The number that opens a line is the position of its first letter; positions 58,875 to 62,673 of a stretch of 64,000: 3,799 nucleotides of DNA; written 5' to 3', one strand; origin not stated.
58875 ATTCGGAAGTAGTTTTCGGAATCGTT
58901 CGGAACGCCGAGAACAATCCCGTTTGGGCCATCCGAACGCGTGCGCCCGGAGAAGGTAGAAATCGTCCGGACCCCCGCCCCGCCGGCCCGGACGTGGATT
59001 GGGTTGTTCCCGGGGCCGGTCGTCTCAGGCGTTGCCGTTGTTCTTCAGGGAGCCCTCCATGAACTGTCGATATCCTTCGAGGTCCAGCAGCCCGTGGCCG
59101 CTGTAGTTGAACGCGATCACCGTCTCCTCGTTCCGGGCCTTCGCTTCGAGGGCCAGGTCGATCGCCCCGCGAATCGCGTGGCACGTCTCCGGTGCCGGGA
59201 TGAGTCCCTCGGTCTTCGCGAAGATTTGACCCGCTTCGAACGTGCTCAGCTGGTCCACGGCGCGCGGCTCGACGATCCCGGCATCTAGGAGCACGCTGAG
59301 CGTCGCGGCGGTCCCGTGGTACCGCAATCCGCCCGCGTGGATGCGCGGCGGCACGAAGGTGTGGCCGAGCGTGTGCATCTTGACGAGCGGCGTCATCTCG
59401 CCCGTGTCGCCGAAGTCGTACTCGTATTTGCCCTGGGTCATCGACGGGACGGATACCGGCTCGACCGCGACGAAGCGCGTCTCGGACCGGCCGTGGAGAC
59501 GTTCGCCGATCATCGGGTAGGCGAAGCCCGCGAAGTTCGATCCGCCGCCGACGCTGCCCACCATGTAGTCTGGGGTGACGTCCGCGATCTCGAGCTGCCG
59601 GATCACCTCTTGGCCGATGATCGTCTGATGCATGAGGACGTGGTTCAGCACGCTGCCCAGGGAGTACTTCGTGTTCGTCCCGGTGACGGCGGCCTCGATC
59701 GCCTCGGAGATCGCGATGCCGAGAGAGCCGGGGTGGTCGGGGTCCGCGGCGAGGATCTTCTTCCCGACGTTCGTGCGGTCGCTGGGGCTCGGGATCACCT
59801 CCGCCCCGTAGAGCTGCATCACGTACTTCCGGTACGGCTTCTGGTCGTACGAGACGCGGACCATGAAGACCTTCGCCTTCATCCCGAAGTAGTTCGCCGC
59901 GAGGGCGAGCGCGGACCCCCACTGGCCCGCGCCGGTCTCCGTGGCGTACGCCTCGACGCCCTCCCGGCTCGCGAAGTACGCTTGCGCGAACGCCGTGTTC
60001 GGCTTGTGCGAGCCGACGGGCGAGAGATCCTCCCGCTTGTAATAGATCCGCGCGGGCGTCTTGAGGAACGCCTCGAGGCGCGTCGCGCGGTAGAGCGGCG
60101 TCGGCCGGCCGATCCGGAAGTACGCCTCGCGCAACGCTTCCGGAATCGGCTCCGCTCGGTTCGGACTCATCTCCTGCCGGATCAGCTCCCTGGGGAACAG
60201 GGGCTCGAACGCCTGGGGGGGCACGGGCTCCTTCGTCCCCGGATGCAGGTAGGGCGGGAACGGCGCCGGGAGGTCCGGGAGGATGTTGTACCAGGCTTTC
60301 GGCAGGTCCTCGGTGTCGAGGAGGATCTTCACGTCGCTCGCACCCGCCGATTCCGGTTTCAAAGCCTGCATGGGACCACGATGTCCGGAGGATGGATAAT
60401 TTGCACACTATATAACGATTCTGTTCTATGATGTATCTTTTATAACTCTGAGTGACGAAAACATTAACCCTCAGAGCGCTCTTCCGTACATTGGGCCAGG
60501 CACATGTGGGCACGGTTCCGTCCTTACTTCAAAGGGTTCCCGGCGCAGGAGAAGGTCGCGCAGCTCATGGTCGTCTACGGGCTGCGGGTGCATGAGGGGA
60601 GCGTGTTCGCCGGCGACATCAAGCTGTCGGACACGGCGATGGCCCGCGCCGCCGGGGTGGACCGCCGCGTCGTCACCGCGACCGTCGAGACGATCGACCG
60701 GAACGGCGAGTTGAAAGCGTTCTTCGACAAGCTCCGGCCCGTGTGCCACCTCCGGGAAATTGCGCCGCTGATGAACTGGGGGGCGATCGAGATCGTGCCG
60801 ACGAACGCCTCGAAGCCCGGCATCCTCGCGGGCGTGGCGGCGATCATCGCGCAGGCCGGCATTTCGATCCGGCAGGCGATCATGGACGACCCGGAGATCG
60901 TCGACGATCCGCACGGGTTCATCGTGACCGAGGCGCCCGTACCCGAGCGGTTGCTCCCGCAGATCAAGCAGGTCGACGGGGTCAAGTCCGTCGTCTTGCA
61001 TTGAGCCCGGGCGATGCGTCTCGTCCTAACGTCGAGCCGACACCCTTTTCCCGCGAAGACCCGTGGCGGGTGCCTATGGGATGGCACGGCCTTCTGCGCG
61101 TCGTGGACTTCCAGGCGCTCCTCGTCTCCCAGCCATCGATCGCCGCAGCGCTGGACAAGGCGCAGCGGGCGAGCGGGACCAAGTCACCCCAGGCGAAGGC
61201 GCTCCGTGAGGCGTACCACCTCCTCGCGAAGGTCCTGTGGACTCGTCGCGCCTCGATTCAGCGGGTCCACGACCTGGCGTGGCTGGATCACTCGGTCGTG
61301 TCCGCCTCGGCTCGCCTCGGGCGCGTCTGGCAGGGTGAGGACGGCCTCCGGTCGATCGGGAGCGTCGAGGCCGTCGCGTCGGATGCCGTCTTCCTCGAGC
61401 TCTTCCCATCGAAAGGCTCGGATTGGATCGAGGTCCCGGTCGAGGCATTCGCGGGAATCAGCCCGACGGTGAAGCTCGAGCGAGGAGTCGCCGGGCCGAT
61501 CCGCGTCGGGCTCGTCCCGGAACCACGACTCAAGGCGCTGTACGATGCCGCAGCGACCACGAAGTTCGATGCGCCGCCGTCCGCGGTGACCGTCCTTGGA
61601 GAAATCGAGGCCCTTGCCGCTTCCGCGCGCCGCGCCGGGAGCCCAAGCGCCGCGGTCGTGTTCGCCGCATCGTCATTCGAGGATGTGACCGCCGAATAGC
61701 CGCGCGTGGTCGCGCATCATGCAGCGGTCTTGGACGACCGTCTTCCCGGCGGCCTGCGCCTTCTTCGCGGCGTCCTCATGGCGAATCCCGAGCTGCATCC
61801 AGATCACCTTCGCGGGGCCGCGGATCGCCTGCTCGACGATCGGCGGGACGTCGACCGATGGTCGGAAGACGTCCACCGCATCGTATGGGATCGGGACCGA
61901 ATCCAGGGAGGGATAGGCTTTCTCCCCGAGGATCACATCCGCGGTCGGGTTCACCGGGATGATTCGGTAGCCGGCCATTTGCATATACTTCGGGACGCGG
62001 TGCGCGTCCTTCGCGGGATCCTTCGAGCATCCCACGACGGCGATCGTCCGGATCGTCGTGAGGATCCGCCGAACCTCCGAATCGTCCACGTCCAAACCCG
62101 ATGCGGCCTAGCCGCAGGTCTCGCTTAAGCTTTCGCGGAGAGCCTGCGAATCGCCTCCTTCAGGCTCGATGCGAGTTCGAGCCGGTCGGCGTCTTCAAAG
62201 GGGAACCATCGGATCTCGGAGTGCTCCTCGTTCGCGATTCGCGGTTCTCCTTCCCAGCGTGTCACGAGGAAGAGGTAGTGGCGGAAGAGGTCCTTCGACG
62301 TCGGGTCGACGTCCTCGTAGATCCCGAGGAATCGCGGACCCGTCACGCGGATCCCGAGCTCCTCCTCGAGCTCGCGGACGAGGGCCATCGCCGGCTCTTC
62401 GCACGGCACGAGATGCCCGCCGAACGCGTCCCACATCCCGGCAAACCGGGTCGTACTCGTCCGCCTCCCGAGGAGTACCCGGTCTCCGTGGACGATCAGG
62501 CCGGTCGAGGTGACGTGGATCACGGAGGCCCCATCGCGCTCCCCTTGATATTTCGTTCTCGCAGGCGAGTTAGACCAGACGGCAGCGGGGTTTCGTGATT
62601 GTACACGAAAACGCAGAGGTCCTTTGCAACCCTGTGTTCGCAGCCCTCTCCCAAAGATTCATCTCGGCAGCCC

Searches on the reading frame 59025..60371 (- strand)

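Call 72: search_protein_families(library=pfam, proteins=[window:59025-60371:-], max_evalue=0.000001)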
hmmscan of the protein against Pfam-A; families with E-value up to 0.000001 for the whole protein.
window:59025-60371:- (448 aa): 1 family
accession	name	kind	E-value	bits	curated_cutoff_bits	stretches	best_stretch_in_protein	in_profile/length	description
PF00291.31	PALP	-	4.3e-38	131.8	35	1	88-419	5-290/295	Pyridoxal-phosphate dependent enzyme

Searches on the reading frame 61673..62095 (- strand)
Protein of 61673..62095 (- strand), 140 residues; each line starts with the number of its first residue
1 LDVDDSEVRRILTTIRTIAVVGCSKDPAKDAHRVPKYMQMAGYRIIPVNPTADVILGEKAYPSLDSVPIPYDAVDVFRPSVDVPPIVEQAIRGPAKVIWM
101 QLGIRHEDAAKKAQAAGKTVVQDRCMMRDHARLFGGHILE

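Call 72: search_protein_families(library=pfam, proteins=[window:61673-62095:-], max_evalue=0.000001)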
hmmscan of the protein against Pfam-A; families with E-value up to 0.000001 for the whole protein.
window:61673-62095:- (140 aa): 1 family
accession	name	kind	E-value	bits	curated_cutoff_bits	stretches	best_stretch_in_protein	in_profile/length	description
PF13380.12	CoA_binding_2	-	8.7e-40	136.2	22.8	1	16-130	1-115/116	CoA binding domain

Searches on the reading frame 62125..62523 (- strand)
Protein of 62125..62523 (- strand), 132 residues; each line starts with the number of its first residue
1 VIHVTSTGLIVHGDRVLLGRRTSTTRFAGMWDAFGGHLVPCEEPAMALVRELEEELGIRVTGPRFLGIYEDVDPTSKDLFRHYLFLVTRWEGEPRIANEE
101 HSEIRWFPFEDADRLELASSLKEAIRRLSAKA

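Call 72: search_protein_families(library=pfam, proteins=[window:62125-62523:-], max_evalue=0.000001)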
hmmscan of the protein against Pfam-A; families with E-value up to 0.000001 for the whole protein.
window:62125-62523:- (132 aa): 2 families
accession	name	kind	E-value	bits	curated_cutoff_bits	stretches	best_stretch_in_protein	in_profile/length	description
PF00293.34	NUDIX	-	9e-22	78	21.1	1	6-127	5-133/134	NUDIX domain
PF14815.12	NUDIX_4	-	2.9e-08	33.9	35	1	8-125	3-111/113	NUDIX domain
